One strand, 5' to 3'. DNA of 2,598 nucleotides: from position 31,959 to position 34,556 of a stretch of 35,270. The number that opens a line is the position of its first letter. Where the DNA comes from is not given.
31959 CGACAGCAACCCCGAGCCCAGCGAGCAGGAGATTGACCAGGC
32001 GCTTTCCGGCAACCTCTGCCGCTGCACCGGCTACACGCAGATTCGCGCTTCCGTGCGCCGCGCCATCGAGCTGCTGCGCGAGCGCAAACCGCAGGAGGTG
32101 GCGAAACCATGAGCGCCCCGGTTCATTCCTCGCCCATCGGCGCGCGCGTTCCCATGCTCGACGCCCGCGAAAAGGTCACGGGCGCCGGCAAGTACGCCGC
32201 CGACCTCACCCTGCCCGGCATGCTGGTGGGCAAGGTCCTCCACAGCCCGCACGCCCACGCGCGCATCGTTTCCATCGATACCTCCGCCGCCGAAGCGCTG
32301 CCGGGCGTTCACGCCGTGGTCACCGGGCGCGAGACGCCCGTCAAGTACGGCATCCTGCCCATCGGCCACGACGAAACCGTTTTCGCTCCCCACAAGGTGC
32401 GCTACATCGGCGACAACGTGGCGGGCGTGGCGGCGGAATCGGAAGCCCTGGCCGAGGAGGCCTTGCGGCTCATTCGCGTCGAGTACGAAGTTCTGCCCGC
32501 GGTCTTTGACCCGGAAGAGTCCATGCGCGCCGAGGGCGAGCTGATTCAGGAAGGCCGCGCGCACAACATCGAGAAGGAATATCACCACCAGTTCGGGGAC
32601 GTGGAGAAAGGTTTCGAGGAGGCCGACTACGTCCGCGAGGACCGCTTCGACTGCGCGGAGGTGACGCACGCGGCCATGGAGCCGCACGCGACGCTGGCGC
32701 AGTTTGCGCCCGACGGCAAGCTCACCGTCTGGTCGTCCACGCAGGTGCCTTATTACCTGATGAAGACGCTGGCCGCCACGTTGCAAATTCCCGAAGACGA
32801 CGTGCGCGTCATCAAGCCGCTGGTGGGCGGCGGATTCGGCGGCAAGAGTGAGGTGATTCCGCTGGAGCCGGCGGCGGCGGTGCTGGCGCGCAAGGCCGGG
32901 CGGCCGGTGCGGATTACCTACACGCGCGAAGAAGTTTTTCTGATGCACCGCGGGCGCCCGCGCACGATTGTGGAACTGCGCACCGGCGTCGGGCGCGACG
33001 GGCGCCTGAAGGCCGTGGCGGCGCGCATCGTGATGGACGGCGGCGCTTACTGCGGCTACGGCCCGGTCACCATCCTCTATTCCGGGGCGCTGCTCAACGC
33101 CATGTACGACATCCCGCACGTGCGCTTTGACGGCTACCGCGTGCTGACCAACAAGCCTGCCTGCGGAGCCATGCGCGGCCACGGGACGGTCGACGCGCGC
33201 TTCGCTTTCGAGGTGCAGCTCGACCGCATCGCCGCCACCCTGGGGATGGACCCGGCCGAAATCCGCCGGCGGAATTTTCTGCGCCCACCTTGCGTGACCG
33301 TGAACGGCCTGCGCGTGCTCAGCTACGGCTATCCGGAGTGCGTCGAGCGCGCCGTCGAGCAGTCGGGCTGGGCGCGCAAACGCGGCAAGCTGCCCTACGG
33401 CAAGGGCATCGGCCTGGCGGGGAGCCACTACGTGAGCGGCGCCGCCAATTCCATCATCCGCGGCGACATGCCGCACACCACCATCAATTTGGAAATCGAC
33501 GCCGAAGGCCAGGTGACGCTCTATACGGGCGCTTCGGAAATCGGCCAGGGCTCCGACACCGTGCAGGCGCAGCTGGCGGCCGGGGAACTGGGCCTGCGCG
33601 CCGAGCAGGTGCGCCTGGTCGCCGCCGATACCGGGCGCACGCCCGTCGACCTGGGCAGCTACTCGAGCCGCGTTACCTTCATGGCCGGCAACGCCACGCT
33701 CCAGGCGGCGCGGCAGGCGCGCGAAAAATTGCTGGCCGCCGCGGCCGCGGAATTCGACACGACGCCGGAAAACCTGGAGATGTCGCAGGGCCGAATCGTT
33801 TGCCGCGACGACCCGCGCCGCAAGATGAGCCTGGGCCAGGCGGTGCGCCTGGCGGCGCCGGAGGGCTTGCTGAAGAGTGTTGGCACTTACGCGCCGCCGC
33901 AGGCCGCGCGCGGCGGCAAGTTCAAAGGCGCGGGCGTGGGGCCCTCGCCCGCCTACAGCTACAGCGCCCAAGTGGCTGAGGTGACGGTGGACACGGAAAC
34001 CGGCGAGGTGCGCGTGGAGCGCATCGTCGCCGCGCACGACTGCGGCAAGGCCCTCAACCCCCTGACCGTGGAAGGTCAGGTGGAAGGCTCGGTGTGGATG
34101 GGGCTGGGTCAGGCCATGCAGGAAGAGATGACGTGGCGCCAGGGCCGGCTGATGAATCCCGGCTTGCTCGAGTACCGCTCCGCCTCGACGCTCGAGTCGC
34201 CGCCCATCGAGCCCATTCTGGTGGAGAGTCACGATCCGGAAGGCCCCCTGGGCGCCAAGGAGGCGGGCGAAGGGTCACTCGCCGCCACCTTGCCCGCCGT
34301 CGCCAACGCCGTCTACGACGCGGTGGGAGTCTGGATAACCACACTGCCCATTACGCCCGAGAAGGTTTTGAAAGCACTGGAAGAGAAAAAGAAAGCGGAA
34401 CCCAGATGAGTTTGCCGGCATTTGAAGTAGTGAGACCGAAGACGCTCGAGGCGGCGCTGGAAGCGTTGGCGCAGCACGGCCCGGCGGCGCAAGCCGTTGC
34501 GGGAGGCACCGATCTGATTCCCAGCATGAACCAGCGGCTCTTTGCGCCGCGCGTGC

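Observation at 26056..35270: Hybrid aryl-CoA cluster: BoxB-like oxygenase and Dch-like hydratase with a 4-hydroxybenzoyl-CoA-reductase-like Mo enzyme, but no BoxA, BoxC or benzoyl-CoA reductase in view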

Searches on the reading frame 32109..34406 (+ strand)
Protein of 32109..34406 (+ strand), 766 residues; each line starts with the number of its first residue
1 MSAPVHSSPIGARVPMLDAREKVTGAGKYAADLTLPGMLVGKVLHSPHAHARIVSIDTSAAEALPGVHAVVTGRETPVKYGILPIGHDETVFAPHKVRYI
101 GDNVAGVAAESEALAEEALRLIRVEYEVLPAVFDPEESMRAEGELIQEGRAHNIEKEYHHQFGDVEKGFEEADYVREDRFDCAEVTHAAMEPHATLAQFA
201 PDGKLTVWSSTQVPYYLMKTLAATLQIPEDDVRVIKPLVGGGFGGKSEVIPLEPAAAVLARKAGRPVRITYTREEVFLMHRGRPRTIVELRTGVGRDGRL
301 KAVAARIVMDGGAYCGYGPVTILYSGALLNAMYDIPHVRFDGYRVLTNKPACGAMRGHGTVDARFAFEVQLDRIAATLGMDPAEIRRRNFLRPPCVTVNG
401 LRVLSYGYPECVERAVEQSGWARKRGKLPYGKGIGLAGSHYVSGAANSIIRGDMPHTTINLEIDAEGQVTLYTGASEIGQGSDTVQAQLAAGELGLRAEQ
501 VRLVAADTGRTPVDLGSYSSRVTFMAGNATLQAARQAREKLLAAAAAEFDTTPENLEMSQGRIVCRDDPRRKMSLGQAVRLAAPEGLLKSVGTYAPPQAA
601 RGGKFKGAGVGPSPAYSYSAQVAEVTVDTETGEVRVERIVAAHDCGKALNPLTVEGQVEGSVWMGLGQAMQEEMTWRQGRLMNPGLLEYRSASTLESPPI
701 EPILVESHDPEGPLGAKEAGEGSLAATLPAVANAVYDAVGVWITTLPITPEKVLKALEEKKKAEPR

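Call 6: search_protein_families(library=pfam, proteins=[window:32109-34406:+], max_evalue=0.001)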
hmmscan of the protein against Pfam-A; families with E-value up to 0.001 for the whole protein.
window:32109-34406:+ (766 aa): 3 families
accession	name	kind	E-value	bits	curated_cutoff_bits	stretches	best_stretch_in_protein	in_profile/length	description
PF02738.23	MoCoBD_1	-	1.5e-83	280.1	27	1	151-390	6-244/244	Molybdopterin cofactor-binding domain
PF20256.3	MoCoBD_2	-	3.6e-71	240.4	27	1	417-695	4-280/283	Molybdopterin cofactor-binding domain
PF01315.27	Ald_Xan_dh_C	-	3.3e-30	105.1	31.3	1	24-130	1-110/110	Aldehyde oxidase and xanthine dehydrogenase, a/b hammerhead domain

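Call 7: search_protein_families(library=ncbifam, proteins=[window:32109-34406:+], max_evalue=0.001)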
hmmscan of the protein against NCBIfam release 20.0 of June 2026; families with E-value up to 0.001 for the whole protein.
window:32109-34406:+ (766 aa): 13 families
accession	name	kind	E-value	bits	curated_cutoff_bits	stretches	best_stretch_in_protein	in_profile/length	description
TIGR03194.1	4hydrxCoA_A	equivalog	1.1e-299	996.1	994.55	1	14-757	1-746/746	4-hydroxybenzoyl-CoA reductase subunit alpha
NF043082.1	XdhA_XDHase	equivalog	5.3e-167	557.2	780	1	10-761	1-756/758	xanthine dehydrogenase subunit XdhA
NF007426.0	PRK09970.1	equivalog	1.4e-163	545.8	916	1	9-759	5-757/761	xanthine dehydrogenase molybdenum-binding subunit XdhA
TIGR03196.1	pucD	equivalog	1.9e-139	466.4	783.65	1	17-753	10-754/763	xanthine dehydrogenase subunit D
NF041018.1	glyceraldDH_alpha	equivalog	2.4e-122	409.8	790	1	10-754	3-741/741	glyceraldehyde dehydrogenase subunit alpha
NF040766.1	CODH_aero_grp5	exception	2.4e-110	370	950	2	10-584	5-596/785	aerobic carbon-monoxide dehydrogenase large subunit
TIGR03311.1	Se_dep_XDH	equivalog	6.6e-110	368.5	830.45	2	10-550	162-687/848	selenium-dependent xanthine dehydrogenase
NF045668.1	pterin_aldehy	equivalog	1.9e-102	344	1100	1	10-758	175-905/905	molybdopterin-dependent aldehyde oxidoreductase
TIGR03313.1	Se_sel_red_Mo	hypoth_equivalog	2.2e-98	330.2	1101.9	2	152-758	351-950/951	molybdopterin-dependent oxidoreductase Mo/Fe-S-binding subunit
NF041671.1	peri_hyde_PaoC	equivalog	7.6e-98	328.7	1180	1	10-759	18-733/735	aldehyde oxidoreductase molybdenum-binding subunit PaoC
TIGR02416.1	CO_dehy_Mo_lg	equivalog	4.7e-94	316.1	991.15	1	23-754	6-768/770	aerobic carbon-monoxide dehydrogenase large subunit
TIGR02965.1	xanthine_xdhB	equivalog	4.7e-89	299.5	849.5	1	18-759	9-756/758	xanthine dehydrogenase molybdopterin binding subunit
TIGR02969.1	mam_aldehyde_ox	subfamily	5.8e-48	163.2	1912.3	2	7-535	573-1096/1330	aldehyde oxidase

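Call 9: find_encoding_contigs(protein=window:32109-34406:+, flank=10000, max_places=6)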
Protein window:32109-34406:+ (766 aa): no gene with exactly this product is on record in the collection.

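Call 14: search_solved_structures(query=window:32109-34406:+, max_evalue=1e-50, show_alignments=1)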
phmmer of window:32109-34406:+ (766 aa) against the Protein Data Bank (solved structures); distinct sequences matched with E-value up to 1e-50: 17.
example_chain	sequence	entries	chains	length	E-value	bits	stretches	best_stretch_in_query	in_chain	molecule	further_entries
1rm6_A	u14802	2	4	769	1.1e-228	765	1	4-762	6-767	4-hydroxybenzoyl-CoA reductase alpha subunit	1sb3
1t3q_B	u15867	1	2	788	2.8e-90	307.4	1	9-760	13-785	quinoline 2-oxidoreductase large subunit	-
8uem_A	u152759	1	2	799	7.4e-86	292.8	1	22-759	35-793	Carbon monoxide dehydrogenase (Large chain), CoxL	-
7dqx_A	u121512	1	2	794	5.7e-85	289.9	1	10-764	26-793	6-hydroxypseudooxynicotine dehydrogenase complex subunit gamma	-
1n5w_B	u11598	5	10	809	1.2e-78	269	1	23-739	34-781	Carbon monoxide dehydrogenase large chain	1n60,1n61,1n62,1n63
1zxi_B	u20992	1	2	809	1.6e-78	268.5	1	23-739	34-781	Carbon monoxide dehydrogenase large chain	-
1ffu_B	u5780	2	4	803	1.4e-74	255.5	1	13-760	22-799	CUTL, MOLYBDOPROTEIN OF CARBON MONOXIDE DEHYDROGENASE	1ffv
3hrd_A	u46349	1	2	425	3.3e-70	241.1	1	11-418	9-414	Nicotinate dehydrogenase large molybdopterin subunit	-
5g5g_C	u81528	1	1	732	2.8e-67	231.3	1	13-757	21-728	PUTATIVE XANTHINE DEHYDROGENASE YAGS FAD-BINDING SUBUNIT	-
5g5h_C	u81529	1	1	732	3.8e-67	230.9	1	13-757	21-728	Aldehyde oxidoreductase molybdenum-binding subunit PaoC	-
1sij_A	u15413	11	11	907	5.8e-67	230.3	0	9-539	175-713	Aldehyde oxidoreductase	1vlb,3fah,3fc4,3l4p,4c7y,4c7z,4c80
5y6q_C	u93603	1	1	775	7.9e-65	223.3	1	10-754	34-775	Aldehyde oxidase large subunit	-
1dgj_A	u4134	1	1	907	8.6e-61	209.9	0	9-541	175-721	ALDEHYDE OXIDOREDUCTASE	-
4zoh_A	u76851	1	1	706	4.4e-60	207.6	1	11-753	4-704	Putative oxidoreductase molybdopterin-binding subunit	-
2w55_B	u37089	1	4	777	1.6e-57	199.1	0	10-394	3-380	XANTHINE DEHYDROGENASE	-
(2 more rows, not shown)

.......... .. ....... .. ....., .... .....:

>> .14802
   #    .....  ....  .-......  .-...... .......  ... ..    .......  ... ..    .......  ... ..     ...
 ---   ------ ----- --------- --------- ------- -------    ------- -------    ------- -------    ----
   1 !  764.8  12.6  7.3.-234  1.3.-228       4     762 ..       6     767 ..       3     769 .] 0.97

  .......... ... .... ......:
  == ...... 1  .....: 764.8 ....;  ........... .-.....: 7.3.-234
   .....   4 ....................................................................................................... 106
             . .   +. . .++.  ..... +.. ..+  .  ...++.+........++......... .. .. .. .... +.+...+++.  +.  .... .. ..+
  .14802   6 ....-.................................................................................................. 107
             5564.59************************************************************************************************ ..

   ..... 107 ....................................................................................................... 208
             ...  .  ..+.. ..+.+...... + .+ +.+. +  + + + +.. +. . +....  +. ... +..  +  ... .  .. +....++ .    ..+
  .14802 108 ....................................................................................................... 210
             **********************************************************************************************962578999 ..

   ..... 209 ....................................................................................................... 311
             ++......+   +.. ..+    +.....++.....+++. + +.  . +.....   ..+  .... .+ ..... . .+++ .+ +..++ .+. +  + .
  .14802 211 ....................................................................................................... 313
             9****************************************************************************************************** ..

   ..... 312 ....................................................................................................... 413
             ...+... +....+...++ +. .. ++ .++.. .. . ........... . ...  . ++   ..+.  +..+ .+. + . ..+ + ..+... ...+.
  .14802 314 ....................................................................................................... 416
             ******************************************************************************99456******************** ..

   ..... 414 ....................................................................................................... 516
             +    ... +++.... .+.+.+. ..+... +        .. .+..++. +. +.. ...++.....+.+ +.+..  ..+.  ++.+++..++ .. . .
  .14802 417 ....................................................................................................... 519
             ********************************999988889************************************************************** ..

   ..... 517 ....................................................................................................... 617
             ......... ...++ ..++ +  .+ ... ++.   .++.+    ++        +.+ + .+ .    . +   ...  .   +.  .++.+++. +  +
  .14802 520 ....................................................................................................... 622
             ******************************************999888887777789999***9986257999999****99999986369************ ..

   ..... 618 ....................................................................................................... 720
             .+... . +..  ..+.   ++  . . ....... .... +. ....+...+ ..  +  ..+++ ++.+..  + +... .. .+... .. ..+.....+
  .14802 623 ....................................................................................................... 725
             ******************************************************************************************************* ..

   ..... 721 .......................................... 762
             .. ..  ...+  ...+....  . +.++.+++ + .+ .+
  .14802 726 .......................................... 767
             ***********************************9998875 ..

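Call 81: find_homologous_proteins(query=window:32109-34406:+, max_evalue=1e-100)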
Query window:32109-34406:+ (766 aa): 7675 proteins with E <= 1e-100 among 8000 candidates; the best 120 are listed.
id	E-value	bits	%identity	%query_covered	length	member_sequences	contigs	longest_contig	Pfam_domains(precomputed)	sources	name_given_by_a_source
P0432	0.0e+0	1714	100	100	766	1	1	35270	PF02738.24,PF20256.4,PF01315.28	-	-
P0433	0.0e+0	1493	87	100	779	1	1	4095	PF02738.24,PF20256.4,PF01315.28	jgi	jgi:4-hydroxybenzoyl-CoA reductase subunit alpha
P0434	0.0e+0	1380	80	99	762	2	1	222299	PF02738.24,PF20256.4,PF01315.28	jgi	jgi:4-hydroxybenzoyl-CoA reductase subunit alpha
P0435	0.0e+0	1373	79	99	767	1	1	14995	PF02738.24,PF20256.4,PF01315.28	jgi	jgi:4-hydroxybenzoyl-CoA reductase subunit alpha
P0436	0.0e+0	1370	79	99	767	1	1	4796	PF02738.24,PF20256.4,PF01315.28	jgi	jgi:4-hydroxybenzoyl-CoA reductase subunit alpha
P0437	0.0e+0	1365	79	100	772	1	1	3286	PF02738.24,PF20256.4,PF01315.28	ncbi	-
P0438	0.0e+0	1363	80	99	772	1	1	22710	PF02738.24,PF20256.4,PF01315.28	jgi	jgi:4-hydroxybenzoyl-CoA reductase subunit alpha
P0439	0.0e+0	1360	79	98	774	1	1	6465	PF02738.24,PF20256.4,PF01315.28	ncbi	-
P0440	0.0e+0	1356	78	100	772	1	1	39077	PF02738.24,PF20256.4,PF01315.28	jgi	jgi:4-hydroxybenzoyl-CoA reductase subunit alpha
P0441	0.0e+0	1352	79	99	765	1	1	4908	PF02738.24,PF20256.4,PF01315.28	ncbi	-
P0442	0.0e+0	1352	79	99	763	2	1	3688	PF02738.24,PF20256.4,PF01315.28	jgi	jgi:4-hydroxybenzoyl-CoA reductase subunit alpha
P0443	0.0e+0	1352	77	99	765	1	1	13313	PF02738.24,PF20256.4,PF01315.28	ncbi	-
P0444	0.0e+0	1346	77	98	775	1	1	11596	PF02738.24,PF20256.4,PF01315.28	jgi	jgi:4-hydroxybenzoyl-CoA reductase subunit alpha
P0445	0.0e+0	1343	78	98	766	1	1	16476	PF02738.24,PF20256.4,PF01315.28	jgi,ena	-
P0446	0.0e+0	1341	77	100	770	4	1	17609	PF02738.24,PF20256.4,PF01315.28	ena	-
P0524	0.0e+0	1277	74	99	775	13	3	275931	PF02738.24,PF20256.4,PF01315.28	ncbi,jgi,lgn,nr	ncbi:MAG TPA: 4-hydroxybenzoyl-CoA reductase subunit alpha [Terriglobia bacterium]|jgi:4-hydroxybenz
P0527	0.0e+0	1270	76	99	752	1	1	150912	PF02738.24,PF20256.4,PF01315.28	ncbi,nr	ncbi:MAG TPA: molybdopterin cofactor-binding domain-containing protein [Terriglobia bacterium]|nr:mo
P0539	0.0e+0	1195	70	99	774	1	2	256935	PF02738.24,PF20256.4,PF01315.28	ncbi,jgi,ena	-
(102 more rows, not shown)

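Call 82: find_encoding_contigs(protein=P0539, flank=9000, max_places=1)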
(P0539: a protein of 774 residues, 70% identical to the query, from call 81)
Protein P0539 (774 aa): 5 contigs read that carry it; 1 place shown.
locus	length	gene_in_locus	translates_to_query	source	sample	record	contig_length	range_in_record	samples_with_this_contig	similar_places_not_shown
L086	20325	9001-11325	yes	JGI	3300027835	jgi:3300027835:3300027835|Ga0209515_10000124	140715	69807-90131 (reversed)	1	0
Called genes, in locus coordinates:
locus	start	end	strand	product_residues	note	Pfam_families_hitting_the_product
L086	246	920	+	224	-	PF00440:TetR_N, PF17932:TetR_C_24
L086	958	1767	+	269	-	PF00378:ECH_1, PF16113:ECH_2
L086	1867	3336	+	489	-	PF00171:Aldedh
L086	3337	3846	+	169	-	PF03167:UDG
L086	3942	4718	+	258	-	PF00378:ECH_1, PF16113:ECH_2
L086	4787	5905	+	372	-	PF05138:PaaA_PaaC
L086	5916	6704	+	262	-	PF01144:CoA_trans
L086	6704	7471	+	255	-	PF00378:ECH_1, PF16113:ECH_2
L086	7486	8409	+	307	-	PF01144:CoA_trans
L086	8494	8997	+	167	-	PF00111:Fer2 (weak), PF13085:Fer2_3 (faint), PF01799:Fer2_2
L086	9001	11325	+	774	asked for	PF01315:Ald_Xan_dh_C, PF02738:MoCoBD_1, PF20256:MoCoBD_2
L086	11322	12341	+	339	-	PF00941:FAD_binding_5, PF03450:CO_deh_flav_C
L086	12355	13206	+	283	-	PF04909:Amidohydro_2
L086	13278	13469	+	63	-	-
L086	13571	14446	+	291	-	PF02737:3HCDH_N, PF00725:3HCDH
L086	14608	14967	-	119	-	-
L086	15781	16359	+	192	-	PF01661:Macro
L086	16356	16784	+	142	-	PF01451:LMWPc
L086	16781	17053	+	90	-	-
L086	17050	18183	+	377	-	PF02636:Methyltransf_28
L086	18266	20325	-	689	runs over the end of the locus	PF01433:Peptidase_M1, PF00515:TPR_1 (faint), PF07719:TPR_2 (faint), PF13181:TPR_8 (faint), PF13424:TPR_12 (faint), PF13428:TPR_14 (faint), PF13432:TPR_16 (weak), PF13414:TPR_11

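Call 83: find_encoding_contigs(protein=P0524, flank=9000, max_places=1)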
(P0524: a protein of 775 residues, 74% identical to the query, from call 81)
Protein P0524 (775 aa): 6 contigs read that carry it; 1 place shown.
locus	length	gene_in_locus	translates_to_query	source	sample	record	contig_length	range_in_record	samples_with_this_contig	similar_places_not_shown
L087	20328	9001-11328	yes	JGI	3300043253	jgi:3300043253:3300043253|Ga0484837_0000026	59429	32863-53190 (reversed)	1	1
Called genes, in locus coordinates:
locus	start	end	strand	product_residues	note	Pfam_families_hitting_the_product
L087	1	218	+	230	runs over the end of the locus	PF01618:MotA_ExbB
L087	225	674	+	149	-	PF02472:ExbD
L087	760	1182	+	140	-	PF02472:ExbD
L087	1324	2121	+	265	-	PF13424:TPR_12 (faint), PF00515:TPR_1 (faint), PF07719:TPR_2 (faint), PF13181:TPR_8 (faint), PF21033:RMD1-3 (faint), PF23914:TPR_CcmH_CycH (faint), PF13414:TPR_11 (faint), PF14559:TPR_19 (weak), +1 more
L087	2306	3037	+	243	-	PF00440:TetR_N, PF17932:TetR_C_24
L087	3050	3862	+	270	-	PF00378:ECH_1, PF16113:ECH_2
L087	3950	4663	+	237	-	PF07722:Peptidase_C26, PF00117:GATase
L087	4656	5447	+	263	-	PF00378:ECH_1, PF16113:ECH_2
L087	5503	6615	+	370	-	PF05138:PaaA_PaaC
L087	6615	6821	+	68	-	-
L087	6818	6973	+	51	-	-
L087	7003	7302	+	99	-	-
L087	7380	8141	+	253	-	PF00378:ECH_1, PF16113:ECH_2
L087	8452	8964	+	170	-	PF00111:Fer2, PF13085:Fer2_3 (weak), PF01799:Fer2_2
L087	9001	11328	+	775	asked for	PF01315:Ald_Xan_dh_C, PF02738:MoCoBD_1, PF20256:MoCoBD_2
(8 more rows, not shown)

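Call 84: find_encoding_contigs(protein=P0527, flank=9000, max_places=1)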
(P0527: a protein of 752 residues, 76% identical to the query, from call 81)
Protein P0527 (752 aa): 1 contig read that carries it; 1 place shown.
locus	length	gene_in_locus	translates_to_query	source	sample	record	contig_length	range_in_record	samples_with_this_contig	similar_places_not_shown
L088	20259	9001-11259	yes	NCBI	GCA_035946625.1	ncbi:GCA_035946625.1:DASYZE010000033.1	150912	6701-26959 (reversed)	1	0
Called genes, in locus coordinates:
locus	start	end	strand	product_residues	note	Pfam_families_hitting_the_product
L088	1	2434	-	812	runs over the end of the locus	PF03030:H_PPase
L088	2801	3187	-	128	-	-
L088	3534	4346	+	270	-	PF00378:ECH_1, PF16113:ECH_2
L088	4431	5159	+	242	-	PF07722:Peptidase_C26, PF00117:GATase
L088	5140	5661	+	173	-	PF03167:UDG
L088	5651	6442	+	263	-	PF00378:ECH_1, PF16113:ECH_2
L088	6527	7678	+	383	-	PF05138:PaaA_PaaC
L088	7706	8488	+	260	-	PF00378:ECH_1, PF16113:ECH_2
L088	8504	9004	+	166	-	PF00111:Fer2, PF13085:Fer2_3 (weak), PF01799:Fer2_2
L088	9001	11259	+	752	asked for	PF01315:Ald_Xan_dh_C, PF02738:MoCoBD_1, PF20256:MoCoBD_2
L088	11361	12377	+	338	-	PF00941:FAD_binding_5, PF03450:CO_deh_flav_C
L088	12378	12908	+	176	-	PF01661:Macro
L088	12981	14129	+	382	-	PF02636:Methyltransf_28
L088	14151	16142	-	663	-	PF01433:Peptidase_M1, PF00515:TPR_1 (faint), PF07719:TPR_2 (faint), PF13432:TPR_16 (weak), PF13414:TPR_11 (weak)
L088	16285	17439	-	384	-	PF02684:LpxB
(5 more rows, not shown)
